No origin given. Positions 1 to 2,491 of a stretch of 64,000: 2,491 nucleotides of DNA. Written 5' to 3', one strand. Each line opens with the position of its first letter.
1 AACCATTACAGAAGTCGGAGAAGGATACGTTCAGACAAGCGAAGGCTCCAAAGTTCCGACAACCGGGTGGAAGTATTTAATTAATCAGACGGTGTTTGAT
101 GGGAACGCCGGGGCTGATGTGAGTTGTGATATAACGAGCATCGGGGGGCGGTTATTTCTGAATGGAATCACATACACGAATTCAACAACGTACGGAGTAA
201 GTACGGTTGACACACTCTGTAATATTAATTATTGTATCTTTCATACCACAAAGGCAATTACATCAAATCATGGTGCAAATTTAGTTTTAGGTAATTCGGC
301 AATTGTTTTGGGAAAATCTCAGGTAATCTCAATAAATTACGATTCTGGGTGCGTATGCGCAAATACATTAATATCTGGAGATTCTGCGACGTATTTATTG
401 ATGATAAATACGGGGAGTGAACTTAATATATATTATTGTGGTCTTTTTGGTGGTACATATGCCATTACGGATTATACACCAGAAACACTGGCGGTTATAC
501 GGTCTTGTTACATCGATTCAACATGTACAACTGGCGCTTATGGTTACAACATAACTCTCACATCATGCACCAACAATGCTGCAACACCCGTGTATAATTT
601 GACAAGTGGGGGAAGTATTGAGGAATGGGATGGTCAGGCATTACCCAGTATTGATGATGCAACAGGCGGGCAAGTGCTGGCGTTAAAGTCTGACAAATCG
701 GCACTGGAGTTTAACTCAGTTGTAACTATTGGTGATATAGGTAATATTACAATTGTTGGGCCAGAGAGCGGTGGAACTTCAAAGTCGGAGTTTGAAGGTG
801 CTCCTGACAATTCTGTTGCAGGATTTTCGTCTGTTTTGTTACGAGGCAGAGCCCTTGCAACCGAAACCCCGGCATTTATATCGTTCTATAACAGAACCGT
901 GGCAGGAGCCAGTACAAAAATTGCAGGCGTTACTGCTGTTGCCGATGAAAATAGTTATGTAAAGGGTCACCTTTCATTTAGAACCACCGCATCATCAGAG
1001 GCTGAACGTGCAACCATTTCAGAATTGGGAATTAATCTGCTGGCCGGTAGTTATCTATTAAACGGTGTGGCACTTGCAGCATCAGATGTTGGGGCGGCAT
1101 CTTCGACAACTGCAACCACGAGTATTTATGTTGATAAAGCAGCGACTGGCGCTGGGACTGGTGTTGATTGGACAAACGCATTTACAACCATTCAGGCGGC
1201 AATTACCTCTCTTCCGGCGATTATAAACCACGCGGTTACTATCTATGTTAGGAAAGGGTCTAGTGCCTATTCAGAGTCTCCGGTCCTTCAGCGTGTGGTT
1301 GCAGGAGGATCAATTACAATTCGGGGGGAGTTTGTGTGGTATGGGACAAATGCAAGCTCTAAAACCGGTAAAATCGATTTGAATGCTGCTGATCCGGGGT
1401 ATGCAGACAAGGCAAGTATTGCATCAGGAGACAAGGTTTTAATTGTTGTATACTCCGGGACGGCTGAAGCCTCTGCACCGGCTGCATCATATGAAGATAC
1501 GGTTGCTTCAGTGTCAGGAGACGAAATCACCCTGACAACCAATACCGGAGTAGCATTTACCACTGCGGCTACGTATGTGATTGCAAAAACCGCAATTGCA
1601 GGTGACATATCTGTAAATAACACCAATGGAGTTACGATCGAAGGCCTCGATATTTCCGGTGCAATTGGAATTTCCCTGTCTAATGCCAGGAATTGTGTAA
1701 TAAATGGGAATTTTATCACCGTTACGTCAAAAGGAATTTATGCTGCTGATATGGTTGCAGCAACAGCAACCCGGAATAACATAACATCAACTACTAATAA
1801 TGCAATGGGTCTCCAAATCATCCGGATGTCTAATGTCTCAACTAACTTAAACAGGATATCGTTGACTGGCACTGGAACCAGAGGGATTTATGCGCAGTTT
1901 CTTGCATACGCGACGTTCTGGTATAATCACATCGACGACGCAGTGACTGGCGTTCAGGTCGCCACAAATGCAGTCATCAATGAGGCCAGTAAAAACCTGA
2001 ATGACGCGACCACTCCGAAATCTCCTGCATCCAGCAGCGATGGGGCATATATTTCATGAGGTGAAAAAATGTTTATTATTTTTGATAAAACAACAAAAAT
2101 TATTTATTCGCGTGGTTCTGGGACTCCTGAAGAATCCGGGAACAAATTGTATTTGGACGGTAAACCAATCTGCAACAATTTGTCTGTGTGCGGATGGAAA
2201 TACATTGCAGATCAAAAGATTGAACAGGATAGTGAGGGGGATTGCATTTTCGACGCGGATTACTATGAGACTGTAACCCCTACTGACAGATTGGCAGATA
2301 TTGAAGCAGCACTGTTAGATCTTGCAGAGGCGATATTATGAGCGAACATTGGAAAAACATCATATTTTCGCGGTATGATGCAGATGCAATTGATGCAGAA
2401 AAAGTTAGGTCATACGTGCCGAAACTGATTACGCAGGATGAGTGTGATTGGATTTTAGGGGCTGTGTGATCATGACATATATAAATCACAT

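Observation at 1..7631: Duplicated receptor-binding cassettes, each ending in a conserved ~100-aa acidic protein and an unannotated 43-44-aa micro-ORF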

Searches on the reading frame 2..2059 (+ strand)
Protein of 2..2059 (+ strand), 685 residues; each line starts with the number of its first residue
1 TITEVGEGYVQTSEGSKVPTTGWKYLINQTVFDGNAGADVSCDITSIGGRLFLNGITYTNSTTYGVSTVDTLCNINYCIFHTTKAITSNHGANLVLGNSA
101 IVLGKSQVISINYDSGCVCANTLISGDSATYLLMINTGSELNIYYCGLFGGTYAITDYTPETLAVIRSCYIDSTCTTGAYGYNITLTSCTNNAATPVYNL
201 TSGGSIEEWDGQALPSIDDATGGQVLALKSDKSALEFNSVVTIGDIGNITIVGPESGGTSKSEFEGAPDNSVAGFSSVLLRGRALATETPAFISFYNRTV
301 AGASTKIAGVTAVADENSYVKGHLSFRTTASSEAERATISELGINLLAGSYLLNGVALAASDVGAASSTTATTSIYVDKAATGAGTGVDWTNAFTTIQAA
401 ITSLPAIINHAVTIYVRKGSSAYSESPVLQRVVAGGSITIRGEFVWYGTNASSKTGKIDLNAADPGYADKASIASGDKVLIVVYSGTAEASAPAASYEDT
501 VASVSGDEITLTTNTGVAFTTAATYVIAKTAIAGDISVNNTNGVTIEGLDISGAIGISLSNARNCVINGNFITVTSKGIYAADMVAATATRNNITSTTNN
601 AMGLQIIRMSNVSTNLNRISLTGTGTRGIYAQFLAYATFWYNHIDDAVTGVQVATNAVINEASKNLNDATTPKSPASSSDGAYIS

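Call 3: search_protein_families(library=pfam, proteins=[window:92-2059:+], max_evalue=1)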
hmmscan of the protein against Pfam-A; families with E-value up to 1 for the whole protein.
window:92-2059:+ (655 aa): 2 families
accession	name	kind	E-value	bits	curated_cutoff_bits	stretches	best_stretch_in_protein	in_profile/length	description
PF05048.19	NosD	-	5.4e-05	23.2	23.6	1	473-626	4-158/212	Periplasmic copper-binding protein (NosD)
PF21634.3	MOV-10_beta-barrel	-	0.18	11.8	23.6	0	435-484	23-71/88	Helicase MOV-10, beta-barrel domain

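Call 4: search_protein_families(library=phrogs, proteins=[window:92-2059:+], max_evalue=0.1)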
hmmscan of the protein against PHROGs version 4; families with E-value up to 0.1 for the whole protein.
window:92-2059:+ (655 aa): 0 families

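Call 118: search_protein_families(library=ncbifam, proteins=[window:2-2059:+], max_evalue=0.01)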
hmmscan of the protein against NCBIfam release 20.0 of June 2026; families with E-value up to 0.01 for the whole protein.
window:2-2059:+ (685 aa): 0 families

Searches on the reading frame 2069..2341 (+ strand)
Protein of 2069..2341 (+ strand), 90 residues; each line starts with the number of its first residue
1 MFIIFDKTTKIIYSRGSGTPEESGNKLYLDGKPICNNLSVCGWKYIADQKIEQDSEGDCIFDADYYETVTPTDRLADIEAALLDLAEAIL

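Call 3: search_protein_families(library=pfam, proteins=[window:2069-2341:+], max_evalue=1)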
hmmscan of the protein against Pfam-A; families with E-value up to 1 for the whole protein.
window:2069-2341:+ (90 aa): 1 family
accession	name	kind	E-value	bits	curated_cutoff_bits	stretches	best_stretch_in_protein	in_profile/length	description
PF10580.14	Neuromodulin_N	-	0.15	12.5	27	1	47-55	16-24/31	Gap junction protein N-terminal region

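Call 4: search_protein_families(library=phrogs, proteins=[window:2069-2341:+], max_evalue=0.1)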
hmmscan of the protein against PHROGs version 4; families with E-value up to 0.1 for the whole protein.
window:2069-2341:+ (90 aa): 0 families

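Call 15: search_solved_structures(query=window:2069-2341:+, max_evalue=10, show_alignments=2)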
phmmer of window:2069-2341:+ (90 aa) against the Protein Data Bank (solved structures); distinct sequences matched with E-value up to 10: 0.

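Call 33: find_homologous_proteins(query=window:2069-2341:+, max_evalue=10)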
Query window:2069-2341:+ (90 aa): 65 proteins with E <= 10 among 79 candidates.
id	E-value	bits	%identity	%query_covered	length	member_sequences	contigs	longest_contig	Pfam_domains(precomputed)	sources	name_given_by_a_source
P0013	4.5e-54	198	100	100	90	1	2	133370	-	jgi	-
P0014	1.8e-39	151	79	100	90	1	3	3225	-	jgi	-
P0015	9.3e-39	149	78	100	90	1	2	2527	-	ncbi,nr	ncbi:MAG: hypothetical protein BWY95_02232 [Bacteroidetes bacterium ADurb.BinA104]|nr:MAG: hypotheti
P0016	6.7e-38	146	78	100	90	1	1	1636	-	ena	-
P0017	8.9e-38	146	76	100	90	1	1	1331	-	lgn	-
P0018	3.7e-37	144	77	100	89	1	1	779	-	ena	-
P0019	5.2e-37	143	77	100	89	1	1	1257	-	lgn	-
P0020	7.3e-37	143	78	100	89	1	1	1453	-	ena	-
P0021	1.1e-36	142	78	100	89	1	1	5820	-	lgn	-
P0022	1.1e-36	142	77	100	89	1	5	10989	-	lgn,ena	-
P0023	5.0e-36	140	73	100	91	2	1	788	-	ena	-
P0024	7.5e-36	140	76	100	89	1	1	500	-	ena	-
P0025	7.5e-36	140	76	100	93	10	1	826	-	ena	-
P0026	4.4e-35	137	74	100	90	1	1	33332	-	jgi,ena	-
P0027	6.9e-35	137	73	100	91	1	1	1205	-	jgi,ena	-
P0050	5.5e-23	99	55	99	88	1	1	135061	-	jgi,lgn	jgi:hypothetical protein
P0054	2.6e-20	90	56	94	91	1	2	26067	-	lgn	-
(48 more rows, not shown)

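Call 34: find_encoding_contigs(protein=P0050, flank=10000, max_places=2)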
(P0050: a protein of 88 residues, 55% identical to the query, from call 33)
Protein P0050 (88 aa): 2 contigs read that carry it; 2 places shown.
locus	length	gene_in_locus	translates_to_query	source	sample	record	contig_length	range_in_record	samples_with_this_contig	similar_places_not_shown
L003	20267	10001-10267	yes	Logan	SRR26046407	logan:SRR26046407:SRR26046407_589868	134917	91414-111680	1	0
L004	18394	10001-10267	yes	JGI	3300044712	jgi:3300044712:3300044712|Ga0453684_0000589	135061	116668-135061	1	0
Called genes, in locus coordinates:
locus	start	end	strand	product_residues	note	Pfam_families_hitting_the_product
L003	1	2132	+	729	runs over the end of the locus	-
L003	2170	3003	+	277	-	-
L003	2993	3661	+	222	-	-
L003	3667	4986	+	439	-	-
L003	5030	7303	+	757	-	PF10102:DUF2341, PF00801:PKD (weak), PF18911:PKD_4, PF00801:PKD, PF18911:PKD_4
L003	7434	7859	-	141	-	-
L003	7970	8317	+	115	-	-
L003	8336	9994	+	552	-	-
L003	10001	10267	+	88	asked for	-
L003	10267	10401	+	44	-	-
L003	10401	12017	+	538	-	-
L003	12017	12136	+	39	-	-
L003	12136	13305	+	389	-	PF18454:Mtd_N (faint)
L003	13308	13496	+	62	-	-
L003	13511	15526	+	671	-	PF13385:Laminin_G_3, PF00054:Laminin_G_1 (faint), PF02210:Laminin_G_2, PF13385:Laminin_G_3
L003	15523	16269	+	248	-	PF13385:Laminin_G_3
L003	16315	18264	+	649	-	PF07953:Toxin_R_bind_N (faint), PF13385:Laminin_G_3, PF22925:TS_C (faint), PF02210:Laminin_G_2 (faint), PF13385:Laminin_G_3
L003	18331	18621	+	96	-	-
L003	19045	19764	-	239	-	-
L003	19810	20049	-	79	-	-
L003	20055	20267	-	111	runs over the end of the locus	-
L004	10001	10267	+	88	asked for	-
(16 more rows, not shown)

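Call 35: find_encoding_contigs(protein=P0026, flank=10000, max_places=2)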
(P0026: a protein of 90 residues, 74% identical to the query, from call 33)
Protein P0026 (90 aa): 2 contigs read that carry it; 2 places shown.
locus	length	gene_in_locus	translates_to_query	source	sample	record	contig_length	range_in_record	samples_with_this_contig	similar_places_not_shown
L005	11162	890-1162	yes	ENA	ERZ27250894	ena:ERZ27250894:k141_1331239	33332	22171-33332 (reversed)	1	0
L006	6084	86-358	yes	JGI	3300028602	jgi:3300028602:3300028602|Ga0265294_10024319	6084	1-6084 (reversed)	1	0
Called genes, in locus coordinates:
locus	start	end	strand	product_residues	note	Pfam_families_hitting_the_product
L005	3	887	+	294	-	?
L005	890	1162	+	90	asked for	-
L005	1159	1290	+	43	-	-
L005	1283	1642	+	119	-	-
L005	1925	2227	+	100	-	-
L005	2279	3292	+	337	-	PF00535:Glycos_transf_2, PF13181:TPR_8 (faint), PF07719:TPR_2 (faint), PF00515:TPR_1 (faint), PF13424:TPR_12 (faint)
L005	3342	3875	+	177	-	PF00989:PAS (weak), PF08448:PAS_4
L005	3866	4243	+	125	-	-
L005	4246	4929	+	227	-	-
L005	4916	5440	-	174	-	-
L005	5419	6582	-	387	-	-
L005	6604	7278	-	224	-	PF02732:ERCC4, PF14520:HHH_5 (weak)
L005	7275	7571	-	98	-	-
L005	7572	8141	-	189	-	PF06559:DCD_N (weak), PF22769:DCD, PF22569:DCD_C (weak), PF00692:dUTPase (weak)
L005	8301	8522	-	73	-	-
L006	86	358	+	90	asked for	-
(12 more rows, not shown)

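Call 36: find_encoding_contigs(protein=P0054, flank=10000, max_places=2)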
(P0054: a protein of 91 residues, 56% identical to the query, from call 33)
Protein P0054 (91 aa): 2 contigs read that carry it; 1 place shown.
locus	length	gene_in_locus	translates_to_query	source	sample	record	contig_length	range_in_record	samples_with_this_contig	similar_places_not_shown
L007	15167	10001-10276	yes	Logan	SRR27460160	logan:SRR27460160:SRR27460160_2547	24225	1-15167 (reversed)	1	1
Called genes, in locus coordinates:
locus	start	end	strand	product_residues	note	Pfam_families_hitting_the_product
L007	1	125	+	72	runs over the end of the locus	-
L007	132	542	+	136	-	-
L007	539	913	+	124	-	-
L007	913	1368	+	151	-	-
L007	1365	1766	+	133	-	PF11367:Tail_completion_gp17 (weak)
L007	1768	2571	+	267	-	-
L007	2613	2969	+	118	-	-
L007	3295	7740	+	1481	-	PF10145:PhageMin_Tail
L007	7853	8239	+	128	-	-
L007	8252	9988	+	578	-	-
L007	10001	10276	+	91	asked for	-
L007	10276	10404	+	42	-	-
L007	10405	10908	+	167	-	-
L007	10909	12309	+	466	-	-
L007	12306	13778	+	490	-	-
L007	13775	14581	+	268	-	-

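Call 46: find_related_loci(query=A2, collection=viral_contigs, flank=6000)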
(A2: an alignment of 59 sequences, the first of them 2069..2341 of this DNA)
Query A2 (90 aa) in viral_contigs; peptide patterns used: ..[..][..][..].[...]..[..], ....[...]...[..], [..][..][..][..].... (x = any residue, [..] = any of these).
56 stretches matched a pattern; 2 encode a relative of the query (tblastn E <= 1e-3); 2 distinct loci.
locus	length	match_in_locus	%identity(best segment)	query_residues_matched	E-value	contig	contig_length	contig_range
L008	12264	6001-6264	55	1-89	7e-29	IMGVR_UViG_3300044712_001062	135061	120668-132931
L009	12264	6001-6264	36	1-85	2e-11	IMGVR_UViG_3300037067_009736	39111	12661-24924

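Call 47: find_related_loci(query=A2, collection=metagenome_contigs, flank=4000)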
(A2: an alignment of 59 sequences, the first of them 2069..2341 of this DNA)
Query A2 (90 aa) in metagenome_contigs; peptide patterns used: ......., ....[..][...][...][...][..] (x = any residue, [..] = any of these).
269 stretches matched a pattern; 24 encode a relative of the query (tblastn E <= 1e-3); 24 distinct loci.
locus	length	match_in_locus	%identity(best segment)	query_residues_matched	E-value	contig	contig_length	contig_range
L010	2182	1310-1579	79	1-90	1e-45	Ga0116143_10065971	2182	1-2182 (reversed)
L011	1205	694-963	73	1-90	5e-43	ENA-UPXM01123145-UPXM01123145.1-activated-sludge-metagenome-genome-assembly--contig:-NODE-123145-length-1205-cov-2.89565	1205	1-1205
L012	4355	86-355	74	1-90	8e-42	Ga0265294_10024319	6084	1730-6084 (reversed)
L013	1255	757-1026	73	1-90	1e-42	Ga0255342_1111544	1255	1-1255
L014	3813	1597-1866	73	1-90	8e-41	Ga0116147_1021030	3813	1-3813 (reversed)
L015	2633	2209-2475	73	1-90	1e-40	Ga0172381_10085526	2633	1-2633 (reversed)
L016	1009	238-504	72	1-90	3e-41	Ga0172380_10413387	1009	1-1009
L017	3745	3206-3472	73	1-90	3e-39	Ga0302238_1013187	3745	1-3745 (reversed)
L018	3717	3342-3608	73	1-90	3e-39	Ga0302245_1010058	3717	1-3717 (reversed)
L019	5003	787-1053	71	1-90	7e-39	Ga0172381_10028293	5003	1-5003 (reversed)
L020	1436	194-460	72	1-90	4e-39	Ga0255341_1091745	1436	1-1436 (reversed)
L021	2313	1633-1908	61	1-85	4e-32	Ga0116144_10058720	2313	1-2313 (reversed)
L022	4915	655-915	61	1-84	3e-29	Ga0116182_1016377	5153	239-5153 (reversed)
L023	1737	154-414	61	1-84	3e-29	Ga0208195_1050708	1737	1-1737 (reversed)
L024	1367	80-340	61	1-84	2e-29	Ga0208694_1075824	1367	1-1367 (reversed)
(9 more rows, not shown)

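Call 49: search_solved_structures(query=A2, max_evalue=10, show_alignments=2)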
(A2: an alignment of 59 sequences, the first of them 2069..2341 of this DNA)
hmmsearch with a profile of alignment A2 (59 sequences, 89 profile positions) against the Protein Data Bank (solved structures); distinct sequences matched with E-value up to 10: 2.
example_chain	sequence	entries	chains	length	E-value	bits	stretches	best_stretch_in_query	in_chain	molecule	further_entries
28jw_q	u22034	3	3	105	1.2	12.3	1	16-64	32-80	Small ribosomal subunit protein uS17c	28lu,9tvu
2gh8_A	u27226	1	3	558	1.4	12.1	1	15-72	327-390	Capsid protein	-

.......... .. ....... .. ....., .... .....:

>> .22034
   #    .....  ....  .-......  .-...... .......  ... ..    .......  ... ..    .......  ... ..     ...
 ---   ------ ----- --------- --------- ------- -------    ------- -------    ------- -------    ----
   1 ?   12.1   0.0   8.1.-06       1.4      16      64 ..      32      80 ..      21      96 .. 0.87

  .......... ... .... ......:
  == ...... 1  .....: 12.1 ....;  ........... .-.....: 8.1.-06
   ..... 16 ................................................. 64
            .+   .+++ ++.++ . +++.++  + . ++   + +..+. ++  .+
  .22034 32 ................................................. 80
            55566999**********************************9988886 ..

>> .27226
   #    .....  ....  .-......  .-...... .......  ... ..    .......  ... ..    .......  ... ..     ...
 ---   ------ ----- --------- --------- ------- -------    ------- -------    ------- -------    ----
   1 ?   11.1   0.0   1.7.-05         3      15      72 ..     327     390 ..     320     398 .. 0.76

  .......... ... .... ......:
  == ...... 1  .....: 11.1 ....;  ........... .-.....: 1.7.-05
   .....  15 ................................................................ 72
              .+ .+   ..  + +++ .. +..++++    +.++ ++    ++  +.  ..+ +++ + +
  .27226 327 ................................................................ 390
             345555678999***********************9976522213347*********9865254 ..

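Call 62: predict_structure(alignment_id=A2)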
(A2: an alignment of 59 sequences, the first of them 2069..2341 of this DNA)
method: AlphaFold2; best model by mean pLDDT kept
length: 90 residues; sequences in the alignment: 59
mean_pLDDT: 81.5   pTM: 0.63
mean pLDDT of the five models: 81.5, 81.3, 79.9, 75.3, 74.3
residues with pLDDT >= 90: 35; 70-90: 34; 50-70: 18; < 50: 3
segments of 3 or more residues with pLDDT < 50: none
pLDDT, mean of each block of 10 residues (from residue 1): 92 89 90 91 87 86 87 53 57
secondary structure, 60 per line:
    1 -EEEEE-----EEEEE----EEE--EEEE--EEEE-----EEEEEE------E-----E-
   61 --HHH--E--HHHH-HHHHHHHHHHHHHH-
elements in order: E2-6 E12-16 E21-23 E26-29 E32-35 E41-46 H71-74 H76-89

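Call 95: search_protein_families(library=pfam, proteins=[L007:10276-10404:+, L003:10267-10401:+], max_evalue=0.1)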
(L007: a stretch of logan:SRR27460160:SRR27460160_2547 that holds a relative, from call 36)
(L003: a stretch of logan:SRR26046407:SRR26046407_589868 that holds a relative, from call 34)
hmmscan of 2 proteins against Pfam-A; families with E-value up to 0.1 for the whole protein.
L007:10276-10404:+ (42 aa): 2 families
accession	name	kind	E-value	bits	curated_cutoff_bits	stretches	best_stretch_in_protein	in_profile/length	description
PF09693.15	Phage_XkdX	-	0.0022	18.5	23.5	1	9-41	5-37/40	Phage uncharacterised protein (Phage_XkdX)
PF08044.16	DUF1707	-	0.072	13.6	27.6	0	17-37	10-30/53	DUF1707 SHOCT-like domain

L003:10267-10401:+ (44 aa): 0 families

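Call 117: fold_search(model_id=the predicted structure, library=viral)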
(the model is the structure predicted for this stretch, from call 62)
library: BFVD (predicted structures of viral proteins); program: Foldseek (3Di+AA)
matches with E <= 10: 176; with E <= 0.001: 0
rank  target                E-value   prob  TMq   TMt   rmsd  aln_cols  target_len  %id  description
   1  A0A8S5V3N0            1.2e-01  0.51  0.38  0.34  12.9       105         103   13  Uncharacterized protein [Myoviridae sp. ctk6V34]
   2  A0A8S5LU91            1.7e-01  0.77  0.39  0.29   5.4        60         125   12  Uncharacterized protein [Siphoviridae sp. ctKm44]
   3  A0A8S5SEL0            2.3e-01  0.60  0.47  0.45  13.2        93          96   15  Uncharacterized protein [Caudovirales sp. ctrNG92]
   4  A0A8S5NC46            2.4e-01  0.54  0.46  0.40  14.5       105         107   14  Uncharacterized protein [Siphoviridae sp. ctQ0C17]
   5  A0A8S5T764            2.8e-01  0.21  0.23  0.18   6.0        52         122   29  Uncharacterized protein [Siphoviridae sp. ctmqi22]
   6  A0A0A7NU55            4.8e-01  0.18  0.25  0.21   7.2        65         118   15  YopX protein domain-containing protein [Lactobacillus phage LfeInf]
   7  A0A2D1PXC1            6.2e-01  0.07  0.22  0.15  12.8       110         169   11  ORFx [Bat SARS-like coronavirus]
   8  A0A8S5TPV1            7.2e-01  0.14  0.29  0.36   7.4        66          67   18  YopX protein [Myoviridae sp. ct2AC8]
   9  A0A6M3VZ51            7.7e-01  0.09  0.26  0.26   9.0        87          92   13  Uncharacterized protein [Pyrobaculum filamentous virus 2]
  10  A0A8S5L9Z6            1.1e+00  0.20  0.32  0.16   3.7        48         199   25  Bactofilin [Myoviridae sp. ctPuP5]
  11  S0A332                1.1e+00  0.13  0.29  0.16   6.9        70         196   20  YopX protein [Cellulophaga phage phi18:3]
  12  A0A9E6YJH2            1.2e+00  0.30  0.31  0.39   2.5        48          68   12  (no name in the UniProt tables at hand)
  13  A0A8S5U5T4            1.2e+00  0.06  0.24  0.14   9.5        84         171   14  YopX protein [Siphoviridae sp. cteLh2]
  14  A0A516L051            1.3e+00  0.02  0.16  0.07  13.3        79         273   22  (no name in the UniProt tables at hand)
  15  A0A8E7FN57            1.4e+00  0.06  0.22  0.26   5.9        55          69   14  Uncharacterized protein [Hafnia phage Pocis76]
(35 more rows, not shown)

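Call 118: search_protein_families(library=ncbifam, proteins=[window:2069-2341:+], max_evalue=0.01)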
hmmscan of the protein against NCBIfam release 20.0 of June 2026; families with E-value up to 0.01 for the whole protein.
window:2069-2341:+ (90 aa): 0 families
